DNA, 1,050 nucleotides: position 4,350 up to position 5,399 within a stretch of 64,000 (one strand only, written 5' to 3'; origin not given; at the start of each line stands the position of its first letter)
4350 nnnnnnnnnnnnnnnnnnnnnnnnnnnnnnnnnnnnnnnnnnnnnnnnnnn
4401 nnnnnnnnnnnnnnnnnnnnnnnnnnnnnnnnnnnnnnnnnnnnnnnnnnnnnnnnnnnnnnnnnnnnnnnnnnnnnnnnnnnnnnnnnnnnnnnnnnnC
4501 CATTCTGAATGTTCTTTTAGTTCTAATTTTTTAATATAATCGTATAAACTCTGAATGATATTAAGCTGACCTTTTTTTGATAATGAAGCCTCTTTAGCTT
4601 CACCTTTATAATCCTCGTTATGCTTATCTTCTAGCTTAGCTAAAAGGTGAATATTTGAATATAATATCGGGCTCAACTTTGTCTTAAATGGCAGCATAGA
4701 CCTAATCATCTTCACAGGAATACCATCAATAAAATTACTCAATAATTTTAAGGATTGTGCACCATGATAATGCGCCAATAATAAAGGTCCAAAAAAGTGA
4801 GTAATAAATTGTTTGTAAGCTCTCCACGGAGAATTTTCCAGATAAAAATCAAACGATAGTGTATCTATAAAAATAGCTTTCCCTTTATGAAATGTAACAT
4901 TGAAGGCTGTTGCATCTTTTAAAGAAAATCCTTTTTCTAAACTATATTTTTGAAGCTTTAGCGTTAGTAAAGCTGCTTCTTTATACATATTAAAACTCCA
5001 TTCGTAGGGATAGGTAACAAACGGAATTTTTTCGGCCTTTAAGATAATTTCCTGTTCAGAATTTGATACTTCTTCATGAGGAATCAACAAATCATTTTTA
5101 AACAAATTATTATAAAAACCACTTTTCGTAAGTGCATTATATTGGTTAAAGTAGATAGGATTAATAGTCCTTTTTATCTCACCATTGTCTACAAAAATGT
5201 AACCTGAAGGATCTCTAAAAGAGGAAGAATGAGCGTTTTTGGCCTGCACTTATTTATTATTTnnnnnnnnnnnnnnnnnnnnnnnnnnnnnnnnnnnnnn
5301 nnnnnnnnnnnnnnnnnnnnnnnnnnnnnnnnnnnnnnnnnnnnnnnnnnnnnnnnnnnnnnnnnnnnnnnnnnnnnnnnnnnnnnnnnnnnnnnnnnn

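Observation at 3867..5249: Hidden protein-kinase-like domain in the N-terminal half of the 'methyltransferase'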

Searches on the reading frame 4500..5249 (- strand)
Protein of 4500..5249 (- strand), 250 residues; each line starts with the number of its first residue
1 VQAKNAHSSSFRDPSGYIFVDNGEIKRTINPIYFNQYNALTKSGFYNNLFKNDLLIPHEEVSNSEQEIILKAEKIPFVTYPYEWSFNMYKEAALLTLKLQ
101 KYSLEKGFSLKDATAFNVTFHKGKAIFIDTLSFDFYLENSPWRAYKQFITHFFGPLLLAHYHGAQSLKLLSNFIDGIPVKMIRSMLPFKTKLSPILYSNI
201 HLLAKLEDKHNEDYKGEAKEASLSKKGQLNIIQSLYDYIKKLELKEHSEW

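Call 12: search_protein_representatives(protein=window:4500-5249:-)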
Query: 250 residues. Proteins with E-value up to 0.001 (for the whole library): 3601; up to 1e-10: 2181; up to 1e-30: 540. The best 150 are listed.
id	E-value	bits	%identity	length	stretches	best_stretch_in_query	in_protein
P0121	2.1e-119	413.8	73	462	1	3-250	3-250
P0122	5.3e-85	301.1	54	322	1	5-250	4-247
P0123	1.9e-64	233.8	45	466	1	3-250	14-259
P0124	1.9e-63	230.6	44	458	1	1-250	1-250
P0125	2.0e-60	220.7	42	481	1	4-250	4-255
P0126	3.9e-60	219.7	78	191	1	124-250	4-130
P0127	2.2e-59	217.2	43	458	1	6-250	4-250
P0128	2.7e-59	217.0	47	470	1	6-245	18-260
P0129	1.1e-58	215.0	43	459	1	7-250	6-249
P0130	1.4e-57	211.3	41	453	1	3-246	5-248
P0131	7.3e-57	209.0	45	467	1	8-249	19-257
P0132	1.8e-56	207.7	45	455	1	7-246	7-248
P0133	2.1e-56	207.5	43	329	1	6-243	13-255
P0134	2.2e-56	207.4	43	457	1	6-248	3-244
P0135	6.7e-56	205.8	44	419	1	9-250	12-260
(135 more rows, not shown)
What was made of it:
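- The N-domain family has 3,601 clusters at 50% identity (call 12).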

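Call 41: predict_structure(alignment_id=A3)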
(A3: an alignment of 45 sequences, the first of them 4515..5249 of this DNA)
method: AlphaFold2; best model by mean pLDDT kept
length: 245 residues; sequences in the alignment: 45
mean_pLDDT: 95.3   pTM: 0.92
mean pLDDT of the five models: 95.3, 94.4, 94.0, 93.7, 93.3
residues with pLDDT >= 90: 220; 70-90: 22; 50-70: 3; < 50: 0
segments of 3 or more residues with pLDDT < 50: none
pLDDT, mean of each block of 10 residues (from residue 1): 78 91 95 97 98 98 96 93 98 99 98 97 96 97 97 99 97 97 98 98 93 80 97 99 96
secondary structure, 60 per line:
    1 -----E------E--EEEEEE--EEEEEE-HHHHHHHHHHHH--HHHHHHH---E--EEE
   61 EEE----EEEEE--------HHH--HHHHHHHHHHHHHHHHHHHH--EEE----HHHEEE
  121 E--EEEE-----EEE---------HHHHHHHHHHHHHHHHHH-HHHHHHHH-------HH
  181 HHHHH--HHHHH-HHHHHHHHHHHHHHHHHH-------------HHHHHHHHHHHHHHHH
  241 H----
elements in order: E16-21 E24-29 H31-42 H45-51 E58-63 E68-72 H86-105 E108-110 E118-121 E124-127 E133-135 H145-162 H164-171 H179-185 H188-192 H194-211 H225-241
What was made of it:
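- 4605..5249 (-): Atypical protein-kinase-like domain (residues 1 to about 215). N-domain model in call 41.
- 4899..4919 (-): Catalytic-loop equivalent KDATAFN (K111, D112, N117). Lies between strands 108-110 and 118-121 (call 41).
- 4851..4871 (-): FIDTLSF with D129 (DFG-Asp equivalent) and S132. Lies between strands 124-127 and 133-135 (call 41).
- On Protein kinase-like (PKL) superfamily: Their positions relative to the strands are as in kinases (call 41).
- The order of secondary-structure elements matches the PKL core: hairpin, helix, two strands, hinge, long helix, strand-D-x4-N-strand, strand-D-strand, long helix (call 41).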

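Call 43: fold_search(model_id=the predicted structure, library=pdb)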
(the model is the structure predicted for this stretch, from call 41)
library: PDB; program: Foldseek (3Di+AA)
matches with E <= 10: 1964; with E <= 0.001: 106
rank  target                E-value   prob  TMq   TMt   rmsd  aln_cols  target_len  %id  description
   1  9av6                  3.9e-05  1.00  0.39  0.32  12.3       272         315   14  Crystal structure of CMGC family protein kinase from Trichomonas vaginalis (Apo) (released 2024-03-13)
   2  9av7                  6.6e-05  1.00  0.40  0.34  12.2       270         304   14  Crystal structure of CMGC family protein kinase from Trichomonas vaginalis (AMP-PNP) (released 2024-03-13)
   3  4y0x                  7.4e-05  1.00  0.34  0.29  10.7       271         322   11  Crystal structure of the S/T protein kinase PknG from Mycobacterium tuberculosis in complex with ADP (released 2015-05-20)
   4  5zn0                  1.1e-04  1.00  0.43  0.35  13.1       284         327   18  Joint X-ray/neutron structure of protein kinase ck2 alpha subunit (released 2018-11-21)
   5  6sui                  1.5e-04  1.00  0.35  0.28  12.8       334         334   12  AMICOUMACIN KINASE AMIN (released 2020-07-22)
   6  8zh5                  1.6e-04  1.00  0.46  0.33   9.9       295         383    9  The Crystal Structure of the ROCK1 from Biortus. (released 2024-06-26)
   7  7jv1_D                1.6e-04  1.00  0.45  0.41  10.2       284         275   14  Crystal Structure of KSR1:MEK1 in complex with AMP-PNP, and allosteric MEK inhibitor APS-9-95-1 (released 2020-09-30)
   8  1f0q                  1.6e-04  1.00  0.43  0.34  12.9       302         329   12  CRYSTAL STRUCTURE OF THE ALPHA SUBUNIT OF PROTEIN KINASE CK2 IN COMPLEX WITH THE NUCLEOTIDE COMPETITIVE INHIBITOR EMODIN (released 2001-05-23)
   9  4o0t_A                2.1e-04  1.00  0.35  0.30  13.6       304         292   11  Back pocket flexibility provides group-II PAK selectivity for type 1 kinase inhibitors (released 2014-02-12)
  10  6oyw_B                2.3e-04  1.00  0.38  0.37  13.1       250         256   12  ASK1 kinase domain in complex with Compound 11 (released 2019-11-27)
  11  2jii_B                2.3e-04  1.00  0.42  0.34  10.1       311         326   11  Structure of vaccinia related kinase 3 (released 2007-07-10)
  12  7jux_A                2.6e-04  1.00  0.45  0.40  10.2       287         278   13  Crystal Structure of KSR1:MEK1 in complex with AMP-PNP, and allosteric MEK inhibitor Trametinib (released 2020-09-30)
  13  5wnf_B                2.6e-04  1.00  0.41  0.31  13.8       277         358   10  X-RAY CO-STRUCTURE OF RHO-ASSOCIATED PROTEIN KINASE (ROCK1) WITH A HIGHLY SELECTIVE INHIBITOR (released 2018-08-01)
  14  5cvf                  2.8e-04  1.00  0.44  0.35  13.2       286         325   18  Crystal Structure of CK2alpha with Compound 5 bound (released 2016-07-27)
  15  6l21                  2.8e-04  1.00  0.44  0.34  13.2       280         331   18  Crystal structure of CK2a1 H160A with hematein (released 2020-02-26)
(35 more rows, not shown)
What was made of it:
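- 4605..5249 (-): Foldseek top 50 hits are all kinase-fold proteins (call 43).
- On NoeA / Lani_1194 kinase-methyltransferase family: Kinase-fold matches in call 43.
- On Protein kinase-like (PKL) superfamily: TM-scores are modest at 0.34-0.48 (calls 41, 43).
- The N-domain Foldseek top 50 are all kinase-fold proteins, including CMGC, PknG, CK2, AmiN, ROCK1 and KSR1 (call 43). The domain is compact (about 215 aa) with low TM-scores to canonical kinases (call 43). The top 50 structural matches of a pLDDT-95 model are all kinase-fold proteins (call 43).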

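Call 45: search_protein_families(library=pfam, alignment_id=A3, max_evalue=10)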
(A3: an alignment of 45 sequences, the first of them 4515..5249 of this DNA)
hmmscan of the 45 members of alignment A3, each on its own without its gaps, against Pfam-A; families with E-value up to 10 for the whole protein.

A. member 1, window:4515-5249:- (245 aa): 0 families

B. families by the number of members that match (of 45 scanned): 14 families
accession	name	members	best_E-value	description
PF00355.32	Rieske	2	0.056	Rieske [2Fe-2S] domain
PF01163.29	RIO1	1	0.01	RIO domain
PF20951.2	Flu_PB2_6th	1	0.026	Influenza RNA polymerase PB2 6th domain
PF02408.26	CUB_2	1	0.037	CUB-like domain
PF08350.17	FilR1_middle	1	0.11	Methanogenesis regulatory protein FilR1, middle domain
PF18762.7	Kinase-PolyVal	1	0.11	Serine/Threonine/Tyrosine Kinase found in polyvalent proteins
PF24443.1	DUF7562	1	0.12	Family of unknown function (DUF7562)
PF22913.1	NBAS_11th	1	0.12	NBAS subunit of NRZ tethering complex, C-terminal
PF19513.4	DUF6047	1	0.12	Family of unknown function (DUF6047)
PF22875.4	Glu2-Pro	1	0.13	Glu2-Pro domain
PF13411.12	MerR_1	1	0.15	MerR HTH family regulatory protein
PF19323.4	KCTD4_C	1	0.15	BTB/POZ domain-containing protein KCTD4 C-terminus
PF24135.1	DUF7402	1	0.2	Domain of unknown function (DUF7402)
PF04449.17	Fimbrial_CS1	1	0.21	CS1 type fimbrial major subunit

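Call 64: search_solved_structures(query=A3, max_evalue=10, show_alignments=5)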
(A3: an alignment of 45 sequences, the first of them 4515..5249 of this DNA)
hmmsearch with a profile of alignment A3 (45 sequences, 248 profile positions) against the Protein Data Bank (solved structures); distinct sequences matched with E-value up to 10: 1.
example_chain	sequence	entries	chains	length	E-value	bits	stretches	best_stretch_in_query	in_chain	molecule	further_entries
4v61_BN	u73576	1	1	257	1.7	11.2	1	99-134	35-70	Ribosomal Protein L15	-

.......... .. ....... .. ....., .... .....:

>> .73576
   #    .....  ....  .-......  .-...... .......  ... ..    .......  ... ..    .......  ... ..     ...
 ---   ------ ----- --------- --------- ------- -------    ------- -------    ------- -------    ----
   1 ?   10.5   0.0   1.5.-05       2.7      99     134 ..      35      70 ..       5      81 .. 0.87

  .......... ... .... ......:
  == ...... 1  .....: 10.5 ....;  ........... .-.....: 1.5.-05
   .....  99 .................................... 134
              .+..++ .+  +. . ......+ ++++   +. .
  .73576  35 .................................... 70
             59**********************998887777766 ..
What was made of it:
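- No sequence method links the domain to kinases (calls 45, 64).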
